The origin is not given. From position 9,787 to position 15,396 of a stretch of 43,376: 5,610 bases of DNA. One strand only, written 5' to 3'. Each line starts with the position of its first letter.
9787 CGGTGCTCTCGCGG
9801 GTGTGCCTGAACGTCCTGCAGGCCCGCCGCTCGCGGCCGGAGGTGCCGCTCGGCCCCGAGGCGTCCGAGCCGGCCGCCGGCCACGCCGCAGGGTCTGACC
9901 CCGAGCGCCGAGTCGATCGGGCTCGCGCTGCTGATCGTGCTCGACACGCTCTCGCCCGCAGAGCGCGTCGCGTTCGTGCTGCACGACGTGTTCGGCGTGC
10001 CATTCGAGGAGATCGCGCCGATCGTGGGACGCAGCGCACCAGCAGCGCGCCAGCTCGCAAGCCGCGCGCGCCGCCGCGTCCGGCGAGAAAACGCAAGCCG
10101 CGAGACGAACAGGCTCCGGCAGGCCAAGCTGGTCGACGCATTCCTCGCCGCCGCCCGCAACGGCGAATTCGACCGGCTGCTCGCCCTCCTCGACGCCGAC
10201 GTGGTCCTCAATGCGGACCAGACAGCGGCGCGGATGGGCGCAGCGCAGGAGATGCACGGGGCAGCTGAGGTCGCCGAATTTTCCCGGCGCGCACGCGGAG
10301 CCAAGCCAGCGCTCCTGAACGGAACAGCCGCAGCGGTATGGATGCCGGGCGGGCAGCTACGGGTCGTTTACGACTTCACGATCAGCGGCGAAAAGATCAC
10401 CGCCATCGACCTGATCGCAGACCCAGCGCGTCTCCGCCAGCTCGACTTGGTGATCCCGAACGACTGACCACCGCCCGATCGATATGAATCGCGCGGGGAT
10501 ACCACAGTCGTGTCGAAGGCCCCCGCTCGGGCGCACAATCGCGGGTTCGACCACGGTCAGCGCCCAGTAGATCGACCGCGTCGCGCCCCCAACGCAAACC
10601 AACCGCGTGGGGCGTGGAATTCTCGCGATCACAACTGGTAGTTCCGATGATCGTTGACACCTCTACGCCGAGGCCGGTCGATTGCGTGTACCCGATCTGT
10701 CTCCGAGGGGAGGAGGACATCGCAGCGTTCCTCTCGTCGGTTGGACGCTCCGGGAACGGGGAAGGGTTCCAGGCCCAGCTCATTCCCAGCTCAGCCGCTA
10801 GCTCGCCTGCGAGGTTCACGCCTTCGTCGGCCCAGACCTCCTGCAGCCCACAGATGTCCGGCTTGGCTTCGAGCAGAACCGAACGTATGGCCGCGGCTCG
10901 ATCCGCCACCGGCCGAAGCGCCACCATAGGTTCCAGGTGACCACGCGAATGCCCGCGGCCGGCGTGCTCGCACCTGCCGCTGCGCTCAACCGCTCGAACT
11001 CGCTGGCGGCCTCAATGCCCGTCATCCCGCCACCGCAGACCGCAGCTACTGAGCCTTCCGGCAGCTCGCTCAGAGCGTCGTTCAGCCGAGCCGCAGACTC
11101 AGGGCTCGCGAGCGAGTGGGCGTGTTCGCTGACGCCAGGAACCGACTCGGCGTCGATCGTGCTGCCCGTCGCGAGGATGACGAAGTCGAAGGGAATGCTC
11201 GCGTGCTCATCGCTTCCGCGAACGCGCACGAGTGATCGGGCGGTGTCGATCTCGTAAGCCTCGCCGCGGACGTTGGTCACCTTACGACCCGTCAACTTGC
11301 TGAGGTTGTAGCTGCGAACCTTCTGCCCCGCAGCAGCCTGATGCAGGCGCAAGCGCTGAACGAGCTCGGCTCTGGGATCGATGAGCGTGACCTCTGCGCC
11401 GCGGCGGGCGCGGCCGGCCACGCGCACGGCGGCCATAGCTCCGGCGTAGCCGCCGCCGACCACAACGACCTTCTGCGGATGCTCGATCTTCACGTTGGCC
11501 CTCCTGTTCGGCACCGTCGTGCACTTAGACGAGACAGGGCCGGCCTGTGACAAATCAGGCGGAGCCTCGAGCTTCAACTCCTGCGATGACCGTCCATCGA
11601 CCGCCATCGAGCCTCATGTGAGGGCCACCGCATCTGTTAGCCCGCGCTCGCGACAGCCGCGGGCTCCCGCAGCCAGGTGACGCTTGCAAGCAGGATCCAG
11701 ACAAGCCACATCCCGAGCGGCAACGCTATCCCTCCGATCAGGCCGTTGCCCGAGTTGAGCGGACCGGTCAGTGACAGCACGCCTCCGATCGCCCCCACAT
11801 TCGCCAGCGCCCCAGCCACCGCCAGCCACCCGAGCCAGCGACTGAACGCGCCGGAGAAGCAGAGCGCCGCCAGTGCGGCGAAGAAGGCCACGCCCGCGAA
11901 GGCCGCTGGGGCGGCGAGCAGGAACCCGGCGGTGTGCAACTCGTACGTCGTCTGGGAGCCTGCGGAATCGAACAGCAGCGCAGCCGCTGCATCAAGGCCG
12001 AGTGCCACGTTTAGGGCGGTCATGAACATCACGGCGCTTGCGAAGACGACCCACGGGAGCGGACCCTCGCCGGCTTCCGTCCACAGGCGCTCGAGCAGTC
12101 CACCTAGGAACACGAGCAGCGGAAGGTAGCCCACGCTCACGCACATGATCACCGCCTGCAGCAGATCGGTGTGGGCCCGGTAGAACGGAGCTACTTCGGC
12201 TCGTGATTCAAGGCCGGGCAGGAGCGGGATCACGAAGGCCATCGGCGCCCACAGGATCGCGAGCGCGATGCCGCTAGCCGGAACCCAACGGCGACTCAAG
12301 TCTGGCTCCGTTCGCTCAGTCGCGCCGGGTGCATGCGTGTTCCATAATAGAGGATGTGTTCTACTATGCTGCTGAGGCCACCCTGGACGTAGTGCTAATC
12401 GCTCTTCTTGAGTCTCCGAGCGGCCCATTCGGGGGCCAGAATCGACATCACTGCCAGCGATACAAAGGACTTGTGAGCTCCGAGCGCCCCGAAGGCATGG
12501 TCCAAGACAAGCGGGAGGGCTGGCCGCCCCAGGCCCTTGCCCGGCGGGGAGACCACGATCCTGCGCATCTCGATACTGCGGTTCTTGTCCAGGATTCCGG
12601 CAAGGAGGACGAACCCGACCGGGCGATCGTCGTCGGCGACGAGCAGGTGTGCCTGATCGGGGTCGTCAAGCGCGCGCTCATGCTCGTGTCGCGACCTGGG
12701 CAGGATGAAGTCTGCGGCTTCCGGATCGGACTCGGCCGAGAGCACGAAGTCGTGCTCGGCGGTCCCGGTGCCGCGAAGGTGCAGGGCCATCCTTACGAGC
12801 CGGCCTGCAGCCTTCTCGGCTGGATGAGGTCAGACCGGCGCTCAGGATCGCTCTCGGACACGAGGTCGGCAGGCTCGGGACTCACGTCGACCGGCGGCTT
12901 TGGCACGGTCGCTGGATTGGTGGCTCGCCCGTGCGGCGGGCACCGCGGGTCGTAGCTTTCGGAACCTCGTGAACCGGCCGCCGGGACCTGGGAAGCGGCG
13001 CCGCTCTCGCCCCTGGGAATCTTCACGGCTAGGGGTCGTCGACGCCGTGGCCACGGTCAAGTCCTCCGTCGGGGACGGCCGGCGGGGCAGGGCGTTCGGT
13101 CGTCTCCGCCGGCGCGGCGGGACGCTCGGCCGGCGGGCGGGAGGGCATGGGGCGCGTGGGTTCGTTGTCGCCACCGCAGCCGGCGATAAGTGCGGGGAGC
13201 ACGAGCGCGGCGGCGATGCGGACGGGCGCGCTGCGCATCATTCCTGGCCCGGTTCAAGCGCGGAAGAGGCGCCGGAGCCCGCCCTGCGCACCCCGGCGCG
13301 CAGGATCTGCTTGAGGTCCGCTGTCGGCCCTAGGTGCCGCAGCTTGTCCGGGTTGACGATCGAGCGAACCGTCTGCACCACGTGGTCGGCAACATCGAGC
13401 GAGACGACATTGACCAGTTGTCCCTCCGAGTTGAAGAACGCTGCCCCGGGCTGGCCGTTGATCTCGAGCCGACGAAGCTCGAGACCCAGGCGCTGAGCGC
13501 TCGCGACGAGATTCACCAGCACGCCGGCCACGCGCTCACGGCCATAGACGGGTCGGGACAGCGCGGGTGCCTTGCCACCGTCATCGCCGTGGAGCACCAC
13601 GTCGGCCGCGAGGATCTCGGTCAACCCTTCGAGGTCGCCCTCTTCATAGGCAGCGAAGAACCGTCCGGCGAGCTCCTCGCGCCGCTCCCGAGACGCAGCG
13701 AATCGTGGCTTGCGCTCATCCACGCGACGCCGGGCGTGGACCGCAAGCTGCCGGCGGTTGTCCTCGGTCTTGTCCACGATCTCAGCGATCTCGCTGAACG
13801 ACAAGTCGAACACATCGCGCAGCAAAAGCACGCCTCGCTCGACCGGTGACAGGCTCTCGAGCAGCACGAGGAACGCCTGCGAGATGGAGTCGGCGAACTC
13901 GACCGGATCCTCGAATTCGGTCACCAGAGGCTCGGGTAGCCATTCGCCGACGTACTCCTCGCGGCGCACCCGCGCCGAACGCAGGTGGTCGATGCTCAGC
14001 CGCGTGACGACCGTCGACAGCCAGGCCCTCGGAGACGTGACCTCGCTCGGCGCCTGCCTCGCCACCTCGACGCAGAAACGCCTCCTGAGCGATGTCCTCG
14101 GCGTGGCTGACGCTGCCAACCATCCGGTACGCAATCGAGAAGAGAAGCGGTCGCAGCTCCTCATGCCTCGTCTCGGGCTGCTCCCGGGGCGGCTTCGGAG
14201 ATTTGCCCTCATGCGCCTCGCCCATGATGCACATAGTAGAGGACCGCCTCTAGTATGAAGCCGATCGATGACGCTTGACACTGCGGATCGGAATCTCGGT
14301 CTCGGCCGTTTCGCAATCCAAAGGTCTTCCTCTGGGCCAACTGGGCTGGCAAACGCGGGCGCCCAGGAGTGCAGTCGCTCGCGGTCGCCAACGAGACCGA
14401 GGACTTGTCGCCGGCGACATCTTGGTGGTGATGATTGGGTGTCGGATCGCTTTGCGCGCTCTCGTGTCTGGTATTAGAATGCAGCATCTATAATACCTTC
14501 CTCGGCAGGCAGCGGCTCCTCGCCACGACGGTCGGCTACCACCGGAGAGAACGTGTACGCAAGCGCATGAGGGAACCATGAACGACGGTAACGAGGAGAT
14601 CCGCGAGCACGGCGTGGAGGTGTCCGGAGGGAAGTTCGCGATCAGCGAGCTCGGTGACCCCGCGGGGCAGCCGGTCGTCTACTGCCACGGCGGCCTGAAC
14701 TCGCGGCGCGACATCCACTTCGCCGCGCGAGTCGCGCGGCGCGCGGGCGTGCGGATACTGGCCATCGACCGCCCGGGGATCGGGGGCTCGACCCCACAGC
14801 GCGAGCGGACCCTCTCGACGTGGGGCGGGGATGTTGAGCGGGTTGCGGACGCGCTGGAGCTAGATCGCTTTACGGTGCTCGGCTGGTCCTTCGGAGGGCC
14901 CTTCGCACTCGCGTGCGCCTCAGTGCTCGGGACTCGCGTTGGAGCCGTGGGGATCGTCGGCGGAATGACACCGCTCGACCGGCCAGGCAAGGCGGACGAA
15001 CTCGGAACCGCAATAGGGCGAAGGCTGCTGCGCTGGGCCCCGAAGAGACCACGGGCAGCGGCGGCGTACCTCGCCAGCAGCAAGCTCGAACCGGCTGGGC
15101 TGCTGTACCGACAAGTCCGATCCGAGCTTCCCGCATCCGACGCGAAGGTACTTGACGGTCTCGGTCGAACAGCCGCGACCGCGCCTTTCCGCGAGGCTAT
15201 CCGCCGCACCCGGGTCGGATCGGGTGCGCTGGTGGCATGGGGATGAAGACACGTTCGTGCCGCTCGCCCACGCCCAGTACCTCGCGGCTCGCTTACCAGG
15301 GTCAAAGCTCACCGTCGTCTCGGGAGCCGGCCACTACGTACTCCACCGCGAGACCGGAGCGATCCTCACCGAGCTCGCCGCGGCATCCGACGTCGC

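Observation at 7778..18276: Six perfect copies of an A/T-rich palindrome (TAGA-N8-TCTA), all in promoter gaps: candidate operator of an undescribed local regulon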

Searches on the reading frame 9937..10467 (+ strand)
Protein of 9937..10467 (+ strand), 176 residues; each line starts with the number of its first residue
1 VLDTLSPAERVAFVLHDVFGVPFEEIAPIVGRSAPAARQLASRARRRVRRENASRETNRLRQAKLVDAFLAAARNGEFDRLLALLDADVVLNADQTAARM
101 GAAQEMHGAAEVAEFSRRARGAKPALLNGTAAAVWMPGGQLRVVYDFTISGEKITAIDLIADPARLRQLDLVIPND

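Call 6: search_protein_families(library=pfam, proteins=[window:9937-10467:+], max_evalue=0.01)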
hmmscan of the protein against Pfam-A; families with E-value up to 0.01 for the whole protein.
window:9937-10467:+ (176 aa): 3 families
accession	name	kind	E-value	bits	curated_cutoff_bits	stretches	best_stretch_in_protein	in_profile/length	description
PF08281.18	Sigma70_r4_2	-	8.2e-11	41.8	25.7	1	1-47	7-53/54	Sigma-70, region 4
PF04545.22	Sigma70_r4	-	1.1e-05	25.3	24.1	1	2-49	2-49/50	Sigma-70, region 4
PF12680.13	SnoaL_2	-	0.00041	21.3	27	1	66-125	1-52/102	SnoaL-like domain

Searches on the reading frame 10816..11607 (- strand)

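Call 6: search_protein_families(library=pfam, proteins=[window:10816-11607:-], max_evalue=0.01)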
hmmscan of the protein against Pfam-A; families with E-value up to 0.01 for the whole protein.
window:10816-11607:- (263 aa): 12 families
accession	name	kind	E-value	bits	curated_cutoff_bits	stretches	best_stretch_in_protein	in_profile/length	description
PF07992.20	Pyr_redox_2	-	6.6e-21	75.4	26.1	1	46-208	2-165/291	Pyridine nucleotide-disulphide oxidoreductase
PF13454.12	NAD_binding_9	-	5.7e-08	33.3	21.8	1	48-83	1-36/155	FAD-NAD(P)-binding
PF00070.33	Pyr_redox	-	2.2e-07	31.7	22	1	46-117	1-70/82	Pyridine nucleotide-disulphide oxidoreductase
PF13738.12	Pyr_redox_3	-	1.7e-05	24.6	30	1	43-156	163-274/305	Pyridine nucleotide-disulphide oxidoreductase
PF01262.27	AlaDh_PNT_C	-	5.3e-05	23.2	23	1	42-88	24-69/214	Alanine dehydrogenase/PNT, C-terminal domain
PF01134.28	GIDA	-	0.0001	22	22.1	1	46-84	1-36/391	Glucose inhibited division protein A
PF03486.20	HI0933_like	-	0.00029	20.8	50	1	46-87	2-40/244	HI0933-like protein Rossmann domain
PF01266.30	DAO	-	0.00032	20.8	27.9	1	46-80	1-32/353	FAD dependent oxidoreductase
PF12831.13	FAD_oxidored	-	0.003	17.3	27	1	47-80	2-32/416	FAD dependent oxidoreductase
PF13241.12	NAD_binding_7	-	0.0035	18.3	22.1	1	45-97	8-59/104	Putative NAD(P)-binding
PF13450.12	NAD_binding_8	-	0.0041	17.8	21.9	1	49-82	1-31/68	NAD(P)-binding Rossmann-like domain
PF04820.20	Trp_halogenase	-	0.0067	15.8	21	1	46-77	1-33/458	Tryptophan halogenase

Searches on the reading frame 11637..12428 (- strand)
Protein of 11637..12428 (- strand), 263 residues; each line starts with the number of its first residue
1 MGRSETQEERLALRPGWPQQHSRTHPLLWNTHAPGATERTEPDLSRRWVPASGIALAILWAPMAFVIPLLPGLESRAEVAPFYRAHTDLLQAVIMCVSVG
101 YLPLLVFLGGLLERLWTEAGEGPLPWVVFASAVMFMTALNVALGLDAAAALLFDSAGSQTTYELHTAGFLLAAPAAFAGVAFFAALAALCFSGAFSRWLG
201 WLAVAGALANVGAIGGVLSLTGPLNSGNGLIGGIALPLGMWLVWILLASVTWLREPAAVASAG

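Call 6: search_protein_families(library=pfam, proteins=[window:11637-12428:-], max_evalue=0.01)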
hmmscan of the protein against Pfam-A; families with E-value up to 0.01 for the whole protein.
window:11637-12428:- (263 aa): 0 families

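Call 33: search_protein_families(library=pfam, proteins=[window:11637-12299:-], max_evalue=0.01)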
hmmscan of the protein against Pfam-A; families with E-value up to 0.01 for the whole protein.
window:11637-12299:- (220 aa): 0 families

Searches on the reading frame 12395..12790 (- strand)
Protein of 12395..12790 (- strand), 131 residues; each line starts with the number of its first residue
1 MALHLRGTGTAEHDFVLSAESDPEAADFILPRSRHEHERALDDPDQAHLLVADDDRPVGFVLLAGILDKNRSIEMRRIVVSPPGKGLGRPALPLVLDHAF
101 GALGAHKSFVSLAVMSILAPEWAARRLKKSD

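Call 8: search_protein_families(library=pfam, proteins=[window:12395-12790:-], max_evalue=0.01)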
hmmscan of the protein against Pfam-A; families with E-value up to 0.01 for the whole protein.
window:12395-12790:- (131 aa): 2 families
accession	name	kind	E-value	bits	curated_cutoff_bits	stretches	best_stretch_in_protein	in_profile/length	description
PF00583.31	Acetyltransf_1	-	5.8e-06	27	20.7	1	32-108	16-96/116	Acetyltransferase (GNAT) family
PF13302.13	Acetyltransf_3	-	0.00094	20.3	25.4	1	12-109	10-118/138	Acetyltransferase (GNAT) domain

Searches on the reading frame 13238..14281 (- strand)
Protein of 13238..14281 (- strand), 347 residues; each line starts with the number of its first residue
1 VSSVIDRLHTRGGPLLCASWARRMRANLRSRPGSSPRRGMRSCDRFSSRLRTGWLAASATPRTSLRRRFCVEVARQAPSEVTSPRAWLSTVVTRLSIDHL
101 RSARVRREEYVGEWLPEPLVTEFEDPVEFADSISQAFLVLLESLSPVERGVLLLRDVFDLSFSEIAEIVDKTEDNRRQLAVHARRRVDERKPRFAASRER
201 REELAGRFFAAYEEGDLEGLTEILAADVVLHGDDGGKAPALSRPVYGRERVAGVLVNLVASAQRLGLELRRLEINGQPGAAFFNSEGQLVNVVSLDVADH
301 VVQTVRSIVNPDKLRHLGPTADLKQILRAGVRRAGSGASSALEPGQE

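Call 6: search_protein_families(library=pfam, proteins=[window:13238-14281:-], max_evalue=0.01)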
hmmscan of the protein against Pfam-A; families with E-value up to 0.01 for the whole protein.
window:13238-14281:- (347 aa): 4 families
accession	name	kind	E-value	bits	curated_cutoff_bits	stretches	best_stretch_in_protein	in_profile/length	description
PF08281.18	Sigma70_r4_2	-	1.1e-08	35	25.7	1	135-186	2-53/54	Sigma-70, region 4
PF12680.13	SnoaL_2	-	7.9e-07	30.1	27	1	207-288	3-76/102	SnoaL-like domain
PF04545.22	Sigma70_r4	-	4.9e-05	23.2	24.1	1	140-187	1-48/50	Sigma-70, region 4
PF04542.20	Sigma70_r2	-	0.00042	20.5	24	1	74-104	39-69/71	Sigma-70 region 2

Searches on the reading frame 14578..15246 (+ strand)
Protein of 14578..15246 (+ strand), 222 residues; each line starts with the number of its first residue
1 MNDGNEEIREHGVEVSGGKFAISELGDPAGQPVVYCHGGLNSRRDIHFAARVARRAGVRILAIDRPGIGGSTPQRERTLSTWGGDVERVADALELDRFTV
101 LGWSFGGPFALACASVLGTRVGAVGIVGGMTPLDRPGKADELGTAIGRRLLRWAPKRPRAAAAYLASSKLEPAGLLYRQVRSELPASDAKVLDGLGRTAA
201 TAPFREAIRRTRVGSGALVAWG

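Call 8: search_protein_families(library=pfam, proteins=[window:14578-15246:+], max_evalue=0.01)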
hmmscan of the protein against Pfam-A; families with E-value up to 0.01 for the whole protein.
window:14578-15246:+ (222 aa): 3 families
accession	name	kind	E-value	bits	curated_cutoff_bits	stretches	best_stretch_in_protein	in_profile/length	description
PF00561.26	Abhydrolase_1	-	3.1e-14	53.7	25.8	1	32-159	2-129/245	alpha/beta hydrolase fold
PF12697.13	Abhydrolase_6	-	3.7e-10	41.3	26.3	1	33-210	1-168/217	Alpha/beta hydrolase family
PF12146.15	Hydrolase_4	-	0.0036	17.1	27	1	33-121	7-101/239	Serine aminopeptidase, S33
